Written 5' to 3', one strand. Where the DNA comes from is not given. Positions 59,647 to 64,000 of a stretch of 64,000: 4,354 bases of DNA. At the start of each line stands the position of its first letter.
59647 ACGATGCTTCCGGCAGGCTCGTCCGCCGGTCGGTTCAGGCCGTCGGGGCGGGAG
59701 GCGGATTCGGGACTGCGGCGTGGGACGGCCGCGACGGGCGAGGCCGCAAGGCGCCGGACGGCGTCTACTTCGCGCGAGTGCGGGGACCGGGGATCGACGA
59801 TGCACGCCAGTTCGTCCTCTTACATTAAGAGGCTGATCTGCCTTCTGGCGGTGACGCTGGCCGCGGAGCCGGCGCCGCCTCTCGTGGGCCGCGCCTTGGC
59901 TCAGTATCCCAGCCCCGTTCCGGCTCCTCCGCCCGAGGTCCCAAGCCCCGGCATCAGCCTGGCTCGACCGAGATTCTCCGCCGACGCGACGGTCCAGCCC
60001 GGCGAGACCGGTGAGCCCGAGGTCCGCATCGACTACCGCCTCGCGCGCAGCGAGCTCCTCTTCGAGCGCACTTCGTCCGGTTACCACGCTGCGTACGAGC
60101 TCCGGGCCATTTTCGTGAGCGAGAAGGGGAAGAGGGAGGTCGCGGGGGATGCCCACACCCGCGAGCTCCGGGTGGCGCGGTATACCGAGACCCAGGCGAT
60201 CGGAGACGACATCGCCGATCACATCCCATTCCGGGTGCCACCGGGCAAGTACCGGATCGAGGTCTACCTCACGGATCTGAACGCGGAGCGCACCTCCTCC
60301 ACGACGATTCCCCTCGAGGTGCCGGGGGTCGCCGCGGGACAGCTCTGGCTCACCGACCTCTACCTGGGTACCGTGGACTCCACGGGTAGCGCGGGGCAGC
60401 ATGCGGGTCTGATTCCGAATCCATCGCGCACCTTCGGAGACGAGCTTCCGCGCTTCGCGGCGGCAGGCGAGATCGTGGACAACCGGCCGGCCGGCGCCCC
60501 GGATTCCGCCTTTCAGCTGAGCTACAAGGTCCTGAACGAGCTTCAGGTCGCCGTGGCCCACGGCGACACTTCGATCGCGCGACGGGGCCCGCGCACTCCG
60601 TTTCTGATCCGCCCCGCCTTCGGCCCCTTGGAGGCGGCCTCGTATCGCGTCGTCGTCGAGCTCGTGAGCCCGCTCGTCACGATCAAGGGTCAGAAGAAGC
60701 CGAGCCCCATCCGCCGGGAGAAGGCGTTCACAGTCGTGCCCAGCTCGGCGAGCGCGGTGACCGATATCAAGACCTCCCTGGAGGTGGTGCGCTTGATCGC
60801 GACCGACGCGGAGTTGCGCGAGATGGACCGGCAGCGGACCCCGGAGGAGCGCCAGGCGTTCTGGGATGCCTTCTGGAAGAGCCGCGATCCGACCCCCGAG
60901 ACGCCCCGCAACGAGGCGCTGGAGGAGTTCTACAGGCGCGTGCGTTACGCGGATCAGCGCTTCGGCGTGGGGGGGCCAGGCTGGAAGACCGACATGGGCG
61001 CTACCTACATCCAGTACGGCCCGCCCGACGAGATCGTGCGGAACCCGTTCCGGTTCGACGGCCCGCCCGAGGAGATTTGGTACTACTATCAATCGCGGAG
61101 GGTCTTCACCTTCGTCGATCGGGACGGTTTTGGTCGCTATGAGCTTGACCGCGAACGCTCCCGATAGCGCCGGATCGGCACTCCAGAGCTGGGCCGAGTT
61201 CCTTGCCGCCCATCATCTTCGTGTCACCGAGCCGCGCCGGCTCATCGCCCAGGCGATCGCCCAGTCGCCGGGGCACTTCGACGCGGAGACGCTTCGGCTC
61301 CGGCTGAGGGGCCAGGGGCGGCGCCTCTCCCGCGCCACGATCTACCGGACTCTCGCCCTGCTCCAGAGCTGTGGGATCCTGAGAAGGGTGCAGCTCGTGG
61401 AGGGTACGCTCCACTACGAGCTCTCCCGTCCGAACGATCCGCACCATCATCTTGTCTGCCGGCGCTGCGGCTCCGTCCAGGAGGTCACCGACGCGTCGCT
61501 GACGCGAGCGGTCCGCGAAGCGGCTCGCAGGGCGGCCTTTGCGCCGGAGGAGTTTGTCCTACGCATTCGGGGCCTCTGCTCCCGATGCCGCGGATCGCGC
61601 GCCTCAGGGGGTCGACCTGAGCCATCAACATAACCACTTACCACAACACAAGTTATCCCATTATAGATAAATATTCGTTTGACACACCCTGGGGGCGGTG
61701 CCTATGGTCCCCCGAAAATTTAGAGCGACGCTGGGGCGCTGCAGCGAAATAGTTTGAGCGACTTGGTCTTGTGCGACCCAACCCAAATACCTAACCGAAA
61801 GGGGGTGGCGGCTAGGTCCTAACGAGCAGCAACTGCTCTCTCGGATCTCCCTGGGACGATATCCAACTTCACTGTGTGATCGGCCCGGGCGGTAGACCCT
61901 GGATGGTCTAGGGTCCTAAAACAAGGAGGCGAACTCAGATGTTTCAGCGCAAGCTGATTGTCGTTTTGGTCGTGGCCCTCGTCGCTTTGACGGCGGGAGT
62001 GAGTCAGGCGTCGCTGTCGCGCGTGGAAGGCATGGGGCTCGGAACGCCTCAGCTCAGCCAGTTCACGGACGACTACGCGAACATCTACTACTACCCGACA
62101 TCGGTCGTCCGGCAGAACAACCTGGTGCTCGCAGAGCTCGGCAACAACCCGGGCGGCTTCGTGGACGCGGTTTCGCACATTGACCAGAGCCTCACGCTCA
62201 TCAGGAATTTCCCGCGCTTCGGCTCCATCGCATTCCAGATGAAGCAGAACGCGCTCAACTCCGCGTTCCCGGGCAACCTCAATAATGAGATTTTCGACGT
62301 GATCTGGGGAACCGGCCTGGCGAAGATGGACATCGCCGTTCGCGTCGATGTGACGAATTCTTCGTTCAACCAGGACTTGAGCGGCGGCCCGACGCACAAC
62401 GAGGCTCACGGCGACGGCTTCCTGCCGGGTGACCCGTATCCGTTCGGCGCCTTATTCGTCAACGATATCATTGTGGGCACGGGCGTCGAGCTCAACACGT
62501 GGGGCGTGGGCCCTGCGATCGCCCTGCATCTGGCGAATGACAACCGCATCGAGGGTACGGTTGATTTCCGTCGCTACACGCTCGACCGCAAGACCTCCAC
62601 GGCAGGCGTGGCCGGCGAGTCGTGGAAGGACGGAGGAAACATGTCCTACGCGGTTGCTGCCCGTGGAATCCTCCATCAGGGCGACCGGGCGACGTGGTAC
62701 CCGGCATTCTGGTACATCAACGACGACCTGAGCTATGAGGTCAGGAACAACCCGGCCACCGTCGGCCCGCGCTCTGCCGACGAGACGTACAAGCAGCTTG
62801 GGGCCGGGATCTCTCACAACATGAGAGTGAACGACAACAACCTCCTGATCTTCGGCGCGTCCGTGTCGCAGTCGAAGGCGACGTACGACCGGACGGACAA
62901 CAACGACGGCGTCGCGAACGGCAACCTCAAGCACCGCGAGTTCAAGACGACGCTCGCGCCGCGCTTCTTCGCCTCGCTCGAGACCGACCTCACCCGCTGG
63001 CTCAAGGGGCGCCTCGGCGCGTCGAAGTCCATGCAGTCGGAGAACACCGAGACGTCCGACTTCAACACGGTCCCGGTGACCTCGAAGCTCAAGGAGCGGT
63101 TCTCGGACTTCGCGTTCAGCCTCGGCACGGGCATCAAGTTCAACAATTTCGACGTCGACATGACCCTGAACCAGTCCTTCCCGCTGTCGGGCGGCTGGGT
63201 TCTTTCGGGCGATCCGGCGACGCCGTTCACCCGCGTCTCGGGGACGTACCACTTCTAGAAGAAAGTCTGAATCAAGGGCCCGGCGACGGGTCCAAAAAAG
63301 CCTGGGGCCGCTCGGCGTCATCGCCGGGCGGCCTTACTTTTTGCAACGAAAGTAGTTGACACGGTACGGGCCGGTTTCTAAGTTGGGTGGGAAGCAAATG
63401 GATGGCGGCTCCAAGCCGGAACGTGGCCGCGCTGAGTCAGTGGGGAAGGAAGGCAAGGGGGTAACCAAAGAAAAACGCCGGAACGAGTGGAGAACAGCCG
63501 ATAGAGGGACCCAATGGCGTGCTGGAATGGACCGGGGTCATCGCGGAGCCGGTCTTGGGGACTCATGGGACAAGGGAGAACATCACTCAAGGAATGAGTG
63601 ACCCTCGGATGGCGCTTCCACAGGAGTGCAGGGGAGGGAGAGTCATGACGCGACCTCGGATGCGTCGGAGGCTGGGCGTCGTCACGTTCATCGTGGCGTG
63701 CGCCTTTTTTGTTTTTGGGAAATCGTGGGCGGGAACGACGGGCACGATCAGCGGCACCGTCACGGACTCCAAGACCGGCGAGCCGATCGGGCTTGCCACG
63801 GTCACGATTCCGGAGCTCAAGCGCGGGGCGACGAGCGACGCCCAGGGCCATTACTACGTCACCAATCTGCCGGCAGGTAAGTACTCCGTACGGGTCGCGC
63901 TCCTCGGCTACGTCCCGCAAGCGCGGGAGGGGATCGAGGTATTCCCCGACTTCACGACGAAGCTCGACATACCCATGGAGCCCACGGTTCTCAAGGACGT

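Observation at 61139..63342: Lower-GC island: a Fur-family regulator, a candidate palindromic operator overlapping a TTGACA promoter, a long leader, and a porin-like OMP with a strong terminator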

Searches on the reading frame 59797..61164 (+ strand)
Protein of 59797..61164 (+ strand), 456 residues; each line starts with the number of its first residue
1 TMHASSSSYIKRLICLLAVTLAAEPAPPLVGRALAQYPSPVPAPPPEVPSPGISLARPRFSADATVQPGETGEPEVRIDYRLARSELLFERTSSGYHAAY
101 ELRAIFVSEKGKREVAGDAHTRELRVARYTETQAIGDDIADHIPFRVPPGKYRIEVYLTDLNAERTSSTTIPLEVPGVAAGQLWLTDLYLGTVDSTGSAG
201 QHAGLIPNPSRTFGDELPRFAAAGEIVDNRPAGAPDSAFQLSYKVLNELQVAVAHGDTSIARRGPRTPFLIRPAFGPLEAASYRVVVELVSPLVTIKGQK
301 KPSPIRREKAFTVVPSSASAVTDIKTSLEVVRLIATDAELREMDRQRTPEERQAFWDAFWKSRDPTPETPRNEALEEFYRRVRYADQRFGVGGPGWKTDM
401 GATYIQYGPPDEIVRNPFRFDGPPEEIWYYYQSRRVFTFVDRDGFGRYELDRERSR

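Call 9: search_protein_families(library=pfam, proteins=[window:59797-61164:+], max_evalue=0.1)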
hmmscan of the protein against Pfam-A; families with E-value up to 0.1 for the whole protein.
window:59797-61164:+ (456 aa): 1 family
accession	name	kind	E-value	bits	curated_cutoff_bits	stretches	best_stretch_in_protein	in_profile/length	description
PF20094.4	GWxTD_dom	-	1.7e-16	60.9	26.9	1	310-453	16-156/172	GWxTD domain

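Call 10: search_protein_families(library=ncbifam, proteins=[window:59797-61164:+], max_evalue=0.1)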
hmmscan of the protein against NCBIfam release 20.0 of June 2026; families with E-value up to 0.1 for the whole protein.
window:59797-61164:+ (456 aa): 1 family
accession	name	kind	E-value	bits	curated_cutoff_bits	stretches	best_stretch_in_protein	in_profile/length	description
TIGR04514.1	GWxTD_dom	domain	1.7e-32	112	28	1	329-431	4-105/105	GWxTD domain-containing protein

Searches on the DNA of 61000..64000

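Call 4: search_rna_families(source=window, start=61000, end=64000, threshold=evalue, max_evalue=1, show_alignments=3)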
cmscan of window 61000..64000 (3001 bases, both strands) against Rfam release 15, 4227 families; matches with E-value up to 1: 0.
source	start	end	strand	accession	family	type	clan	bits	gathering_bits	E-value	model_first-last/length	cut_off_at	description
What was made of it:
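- Rfam gives no match at E<=1 (call 4).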

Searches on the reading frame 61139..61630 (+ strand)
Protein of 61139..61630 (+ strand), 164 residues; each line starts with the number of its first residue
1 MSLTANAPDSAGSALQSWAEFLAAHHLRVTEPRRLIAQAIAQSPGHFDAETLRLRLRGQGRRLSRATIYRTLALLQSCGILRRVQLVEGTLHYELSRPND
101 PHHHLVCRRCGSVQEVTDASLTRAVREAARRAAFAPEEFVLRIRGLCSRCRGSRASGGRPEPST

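Call 9: search_protein_families(library=pfam, proteins=[window:61139-61630:+], max_evalue=0.1)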
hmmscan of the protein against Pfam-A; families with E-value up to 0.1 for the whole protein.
window:61139-61630:+ (164 aa): 2 families
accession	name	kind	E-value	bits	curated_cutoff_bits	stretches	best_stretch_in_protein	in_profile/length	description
PF01475.25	FUR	-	5.6e-26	91.5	23.1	1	26-141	3-118/121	Ferric uptake regulator family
PF13565.12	HTH_32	-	0.022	15.7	33.7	1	33-72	34-73/73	Homeodomain-like domain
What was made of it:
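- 61139..61633 (+): Fur-family regulator gene (164 aa). It overlaps the stop codon of the upstream GWxTD gene by 29 nt. It is an accessory neighbour, not part of the conserved OMP unit. Pfam FUR scores E 5.6e-26 (call 9).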

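Call 10: search_protein_families(library=ncbifam, proteins=[window:61139-61630:+], max_evalue=0.1)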
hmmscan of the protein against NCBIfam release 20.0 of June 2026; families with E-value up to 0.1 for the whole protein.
window:61139-61630:+ (164 aa): 10 families
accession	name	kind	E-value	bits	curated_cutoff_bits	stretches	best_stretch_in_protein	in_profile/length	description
NF051892.1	TransRegFurBacil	equivalog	9.5e-20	71.2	220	1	24-153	14-146/149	ferric iron uptake transcriptional regulator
NF052545.1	TransRegPerRClab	equivalog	8.9e-15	54.9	180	1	18-152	4-136/138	transcriptional regulator PerR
NF006999.0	PRK09462.1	equivalog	1.4e-14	53.9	146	1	24-149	10-135/148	ferric iron uptake transcriptional regulator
NF047406.1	TransRegPerRTherm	equivalog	3.9e-12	46.5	200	1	28-152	5-127/130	manganese-dependent transcriptional regulator PerR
NF008646.0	PRK11639.1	equivalog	4.2e-11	42.8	167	1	22-153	17-149/171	zinc uptake transcriptional repressor Zur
NF051891.1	TransRegFurHelico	equivalog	1.1e-09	38.4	200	1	22-150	18-145/148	ferric iron uptake transcriptional regulator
NF045678.1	TransRegIrrA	equivalog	2.7e-08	33.8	150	1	17-122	8-112/138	iron response transcriptional regulator IrrA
NF045677.1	FeRespRegIrr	equivalog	5.5e-08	33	170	1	21-121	3-102/127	Fur family transcriptional regulator Irr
NF047462.1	FUR_perox_PerRA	exception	1.6e-07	31.9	200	1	20-124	10-113/142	peroxide-responsive transcriptional repressor PerRA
NF047461.1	FUR_perox_PerRB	exception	0.003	17.4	250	1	32-118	31-116/143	peroxide-responsive transcriptional repressor PerRB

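Call 73: search_solved_structures(query=window:61139-61630:+, max_evalue=0.00001, show_alignments=2)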
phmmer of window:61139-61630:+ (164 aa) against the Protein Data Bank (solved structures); distinct sequences matched with E-value up to 0.00001: 23.
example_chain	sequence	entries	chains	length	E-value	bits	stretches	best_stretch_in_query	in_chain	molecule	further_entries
9ire_A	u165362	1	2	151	1.5e-15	60.9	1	26-153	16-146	Ferric uptake regulation protein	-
2o03_A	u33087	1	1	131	5.1e-14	55.9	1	25-151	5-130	probable Zinc uptake regulation protein FurB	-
4raz_A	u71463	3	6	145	5.1e-14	55.9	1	25-140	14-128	DNA-binding transcriptional dual regulator of siderophore biosynthesis and transport(Fur f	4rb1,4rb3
4ray_A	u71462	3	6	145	3.3e-13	53.3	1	27-140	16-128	DNA-binding transcriptional dual regulator of siderophore biosynthesis and transport(Fur f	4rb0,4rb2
8j6w_A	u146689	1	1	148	5.8e-13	52.5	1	26-149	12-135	Ferric uptake regulation protein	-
3mwm_A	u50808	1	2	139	6e-13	52.4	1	28-157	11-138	Putative metal uptake regulation protein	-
7vo0_G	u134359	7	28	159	7.7e-13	52.1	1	28-157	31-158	Putative metal uptake regulation protein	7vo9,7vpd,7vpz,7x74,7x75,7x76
4ets_A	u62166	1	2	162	9.1e-13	51.8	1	15-155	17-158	Ferric uptake regulation protein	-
6d57_A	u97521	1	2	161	9.1e-13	51.8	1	15-155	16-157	Ferric uptake regulation protein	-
5fd6_A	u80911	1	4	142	2.2e-12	50.6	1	20-143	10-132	Ferric uptake regulation protein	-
5fd5_A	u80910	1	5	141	2.2e-12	50.6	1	20-143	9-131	Ferric uptake regulation protein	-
5nbc_A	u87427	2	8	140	1.4e-11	48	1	27-151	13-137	Ferric uptake regulation protein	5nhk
2w57_A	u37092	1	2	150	2.8e-11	47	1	26-148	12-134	FERRIC UPTAKE REGULATION PROTEIN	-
4i7h_A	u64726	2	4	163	8.6e-11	45.4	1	12-152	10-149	peroxide stress sensing regulator | Peroxide stress regulator PerR, FUR family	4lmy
2fe3_A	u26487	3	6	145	1e-10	45.1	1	15-151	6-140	Peroxide operon regulator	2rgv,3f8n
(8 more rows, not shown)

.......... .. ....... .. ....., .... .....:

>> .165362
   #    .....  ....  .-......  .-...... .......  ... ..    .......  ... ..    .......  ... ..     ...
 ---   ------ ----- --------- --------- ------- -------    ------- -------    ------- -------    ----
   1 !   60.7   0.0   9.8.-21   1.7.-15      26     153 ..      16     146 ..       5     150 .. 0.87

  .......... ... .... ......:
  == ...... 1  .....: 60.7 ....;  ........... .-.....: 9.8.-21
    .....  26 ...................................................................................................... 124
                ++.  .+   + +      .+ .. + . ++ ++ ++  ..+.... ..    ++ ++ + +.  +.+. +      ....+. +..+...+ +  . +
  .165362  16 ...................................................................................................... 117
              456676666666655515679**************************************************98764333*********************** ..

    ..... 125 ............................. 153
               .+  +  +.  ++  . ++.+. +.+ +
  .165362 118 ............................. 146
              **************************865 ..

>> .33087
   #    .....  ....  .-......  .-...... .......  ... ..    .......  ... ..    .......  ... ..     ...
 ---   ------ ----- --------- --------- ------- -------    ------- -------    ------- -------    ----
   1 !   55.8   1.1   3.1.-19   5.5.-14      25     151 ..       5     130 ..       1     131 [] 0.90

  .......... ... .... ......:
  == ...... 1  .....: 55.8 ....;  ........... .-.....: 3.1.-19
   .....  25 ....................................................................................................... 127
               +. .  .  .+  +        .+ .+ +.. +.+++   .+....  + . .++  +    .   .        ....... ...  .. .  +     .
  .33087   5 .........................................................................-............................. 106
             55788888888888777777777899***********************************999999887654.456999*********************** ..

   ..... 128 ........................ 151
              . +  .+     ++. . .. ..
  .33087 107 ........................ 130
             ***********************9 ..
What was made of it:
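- On Fur, Zur or PerR subfamily: The PDB hits include Fur, Zur and PerR proteins at broadly comparable scores (call 73).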

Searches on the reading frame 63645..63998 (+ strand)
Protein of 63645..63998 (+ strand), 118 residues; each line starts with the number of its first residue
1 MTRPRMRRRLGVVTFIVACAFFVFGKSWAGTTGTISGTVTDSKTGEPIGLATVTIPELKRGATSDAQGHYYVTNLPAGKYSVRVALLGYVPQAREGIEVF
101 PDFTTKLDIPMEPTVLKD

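Call 9: search_protein_families(library=pfam, proteins=[window:63645-63998:+], max_evalue=0.1)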
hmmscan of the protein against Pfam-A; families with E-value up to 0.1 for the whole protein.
window:63645-63998:+ (118 aa): 9 families
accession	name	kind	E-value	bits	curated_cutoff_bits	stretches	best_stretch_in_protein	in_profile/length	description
PF13620.12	CarboxypepD_reg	-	4.7e-20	72.2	32.3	1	34-111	1-81/82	Carboxypeptidase regulatory-like domain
PF13715.12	CarbopepD_reg_2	-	1.2e-16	60.9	32.2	1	35-112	1-77/88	CarboxypepD_reg-like domain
PF08308.17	PEGA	-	0.00017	21.9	20.8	1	72-114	29-70/71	PEGA domain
PF17802.7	SpaA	-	0.0025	18.4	23.1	1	34-83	2-57/91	Prealbumin-like fold domain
PF17210.9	SdrD_B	-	0.0031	18.1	29.7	1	60-85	40-65/112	SdrD B-like domain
PF23374.1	Fn3_arc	-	0.0053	17.2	28.9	1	38-84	26-69/78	Archaeal fibronectin-III type-like domain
PF16640.11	Big_3_5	-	0.0075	17.3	35.5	1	29-85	10-68/88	Bacterial Ig-like domain (group 3)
PF12985.13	DUF3869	-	0.0081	16.8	24.5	1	34-89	7-60/85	Domain of unknown function (DUF3869)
PF07495.19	Y_Y_Y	-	0.083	13.2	26.6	0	64-84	24-44/65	Y_Y_Y domain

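Call 10: search_protein_families(library=ncbifam, proteins=[window:63645-63998:+], max_evalue=0.1)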
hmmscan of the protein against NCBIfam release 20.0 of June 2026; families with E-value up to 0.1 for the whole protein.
window:63645-63998:+ (118 aa): 2 families
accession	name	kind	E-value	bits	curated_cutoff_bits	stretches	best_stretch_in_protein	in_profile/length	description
NF052345.1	S_layer_anammox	exception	7.2e-14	50.1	1400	1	29-115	1309-1395/1596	Kustd1514 family S-layer glycoprotein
TIGR04056.1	OMP_RagA_SusC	subfamily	2.1e-05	23.1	368.25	1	34-93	2-58/981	SusC/RagA family TonB-linked outer membrane protein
